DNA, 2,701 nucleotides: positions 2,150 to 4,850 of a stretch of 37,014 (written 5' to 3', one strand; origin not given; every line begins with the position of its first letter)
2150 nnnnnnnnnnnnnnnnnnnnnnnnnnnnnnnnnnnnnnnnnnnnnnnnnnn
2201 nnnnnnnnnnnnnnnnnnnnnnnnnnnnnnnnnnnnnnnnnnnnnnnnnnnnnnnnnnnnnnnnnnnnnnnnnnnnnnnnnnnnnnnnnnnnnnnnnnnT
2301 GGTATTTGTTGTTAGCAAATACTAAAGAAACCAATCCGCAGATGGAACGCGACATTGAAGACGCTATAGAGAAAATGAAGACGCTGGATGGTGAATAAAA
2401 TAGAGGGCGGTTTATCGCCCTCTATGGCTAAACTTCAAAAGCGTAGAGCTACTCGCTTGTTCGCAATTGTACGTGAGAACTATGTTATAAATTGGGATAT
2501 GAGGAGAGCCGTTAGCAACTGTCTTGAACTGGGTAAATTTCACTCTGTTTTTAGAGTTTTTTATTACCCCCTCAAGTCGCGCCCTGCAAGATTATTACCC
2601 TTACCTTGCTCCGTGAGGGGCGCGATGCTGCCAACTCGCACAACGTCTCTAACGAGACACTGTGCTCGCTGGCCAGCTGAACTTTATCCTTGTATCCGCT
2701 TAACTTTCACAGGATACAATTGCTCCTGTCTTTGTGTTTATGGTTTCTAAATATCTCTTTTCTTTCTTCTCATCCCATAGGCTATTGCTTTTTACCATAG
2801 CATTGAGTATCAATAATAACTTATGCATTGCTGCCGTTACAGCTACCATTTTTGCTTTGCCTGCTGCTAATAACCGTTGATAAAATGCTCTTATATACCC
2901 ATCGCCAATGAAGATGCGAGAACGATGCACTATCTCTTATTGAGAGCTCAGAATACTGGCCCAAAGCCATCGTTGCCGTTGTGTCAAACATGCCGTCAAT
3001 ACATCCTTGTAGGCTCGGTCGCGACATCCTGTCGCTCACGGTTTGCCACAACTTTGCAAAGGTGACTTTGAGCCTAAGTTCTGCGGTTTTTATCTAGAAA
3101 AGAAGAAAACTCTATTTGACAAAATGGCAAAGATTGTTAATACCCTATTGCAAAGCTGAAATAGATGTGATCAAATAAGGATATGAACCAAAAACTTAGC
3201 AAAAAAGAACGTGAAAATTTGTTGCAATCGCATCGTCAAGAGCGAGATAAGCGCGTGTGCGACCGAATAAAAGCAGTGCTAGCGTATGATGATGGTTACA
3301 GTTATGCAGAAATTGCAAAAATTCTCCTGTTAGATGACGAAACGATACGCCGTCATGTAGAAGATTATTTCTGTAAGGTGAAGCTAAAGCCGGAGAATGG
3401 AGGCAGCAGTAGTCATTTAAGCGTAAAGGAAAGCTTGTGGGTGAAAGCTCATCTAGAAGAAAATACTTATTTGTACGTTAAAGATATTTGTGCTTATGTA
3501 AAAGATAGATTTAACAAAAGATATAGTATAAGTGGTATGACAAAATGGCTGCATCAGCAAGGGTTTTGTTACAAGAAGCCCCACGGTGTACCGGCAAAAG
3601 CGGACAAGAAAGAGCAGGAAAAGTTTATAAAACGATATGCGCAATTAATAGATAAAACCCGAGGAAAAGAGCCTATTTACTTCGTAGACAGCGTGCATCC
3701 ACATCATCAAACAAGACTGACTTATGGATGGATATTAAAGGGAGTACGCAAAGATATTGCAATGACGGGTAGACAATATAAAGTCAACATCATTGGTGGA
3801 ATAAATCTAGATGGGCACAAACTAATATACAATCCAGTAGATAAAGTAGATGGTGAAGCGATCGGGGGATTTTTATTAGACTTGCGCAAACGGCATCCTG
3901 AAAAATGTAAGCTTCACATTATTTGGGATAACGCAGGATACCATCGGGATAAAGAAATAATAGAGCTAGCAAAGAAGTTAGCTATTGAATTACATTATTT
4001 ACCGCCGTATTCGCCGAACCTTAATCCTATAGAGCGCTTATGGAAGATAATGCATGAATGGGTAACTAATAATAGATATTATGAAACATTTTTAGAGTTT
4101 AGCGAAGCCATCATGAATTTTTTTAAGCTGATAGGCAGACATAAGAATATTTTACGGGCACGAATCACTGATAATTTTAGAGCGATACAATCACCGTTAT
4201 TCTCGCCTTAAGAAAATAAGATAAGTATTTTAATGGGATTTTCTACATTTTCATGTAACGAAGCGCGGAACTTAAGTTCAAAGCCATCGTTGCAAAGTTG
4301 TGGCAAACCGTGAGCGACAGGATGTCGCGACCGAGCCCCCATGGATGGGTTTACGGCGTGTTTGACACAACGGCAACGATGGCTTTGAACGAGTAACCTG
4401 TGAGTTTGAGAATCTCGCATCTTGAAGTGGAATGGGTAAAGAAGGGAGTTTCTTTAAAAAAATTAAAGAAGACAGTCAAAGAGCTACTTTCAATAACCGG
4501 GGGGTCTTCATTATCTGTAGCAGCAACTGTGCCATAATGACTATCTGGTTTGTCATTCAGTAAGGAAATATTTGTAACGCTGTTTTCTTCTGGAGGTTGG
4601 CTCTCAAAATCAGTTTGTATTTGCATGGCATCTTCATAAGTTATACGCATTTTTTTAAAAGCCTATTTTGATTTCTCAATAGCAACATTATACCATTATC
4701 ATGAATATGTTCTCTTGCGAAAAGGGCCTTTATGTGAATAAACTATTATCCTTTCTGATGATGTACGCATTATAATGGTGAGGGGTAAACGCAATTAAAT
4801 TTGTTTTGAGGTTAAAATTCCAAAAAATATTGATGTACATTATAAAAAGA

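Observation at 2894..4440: Intact IS630 transposase inside a ~1.5-kb palindrome whose ends match the 125-bp element: possible autonomous/MITE pair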

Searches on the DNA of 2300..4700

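Call 45: search_rna_families(source=window, start=2300, end=4700, threshold=evalue, max_evalue=1)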
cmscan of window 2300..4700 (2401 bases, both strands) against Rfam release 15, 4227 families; matches with E-value up to 1: 2.
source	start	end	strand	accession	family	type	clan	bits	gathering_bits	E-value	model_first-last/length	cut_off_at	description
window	2300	2426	+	RF02376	antisense_SR1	Gene; sRNA;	-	24.4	45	0.049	52-210/210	5'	SR1 sRNA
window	2824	2921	-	RF00114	S15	Cis-reg; leader;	CL00121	16.7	39.5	0.9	1-117/117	no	Ribosomal S15 leader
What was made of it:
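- On Known RNA families (Rfam 15): In 2300-4700 there are only two sub-threshold hits, E 0.049 and 0.9, neither of them on the hairpins (call 45).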

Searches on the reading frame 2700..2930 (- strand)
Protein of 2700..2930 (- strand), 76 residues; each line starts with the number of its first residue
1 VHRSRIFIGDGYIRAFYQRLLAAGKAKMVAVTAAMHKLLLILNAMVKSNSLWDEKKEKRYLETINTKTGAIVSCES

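Call 9: search_protein_families(library=pfam, proteins=[window:2700-2930:-], max_evalue=0.1)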
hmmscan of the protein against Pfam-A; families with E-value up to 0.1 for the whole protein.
window:2700-2930:- (76 aa): 0 families

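Call 11: search_protein_families(library=ncbifam, proteins=[window:2700-2930:-], max_evalue=0.1)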
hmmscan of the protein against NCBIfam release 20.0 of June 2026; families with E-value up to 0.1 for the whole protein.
window:2700-2930:- (76 aa): 1 family
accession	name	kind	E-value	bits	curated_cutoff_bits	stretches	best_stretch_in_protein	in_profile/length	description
NF033542.1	transpos_IS110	equivalog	2.2e-05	23.8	140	1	16-49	308-341/343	IS110 family RNA-guided transposase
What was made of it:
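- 2700..2893 (-): Context only: a C-terminal remnant of an IS110-family transposase that is cut off exactly at the left end of the IS. NCBIfam transpos_IS110, E 2.2e-5, model positions 308-341 of 343 (call 11).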
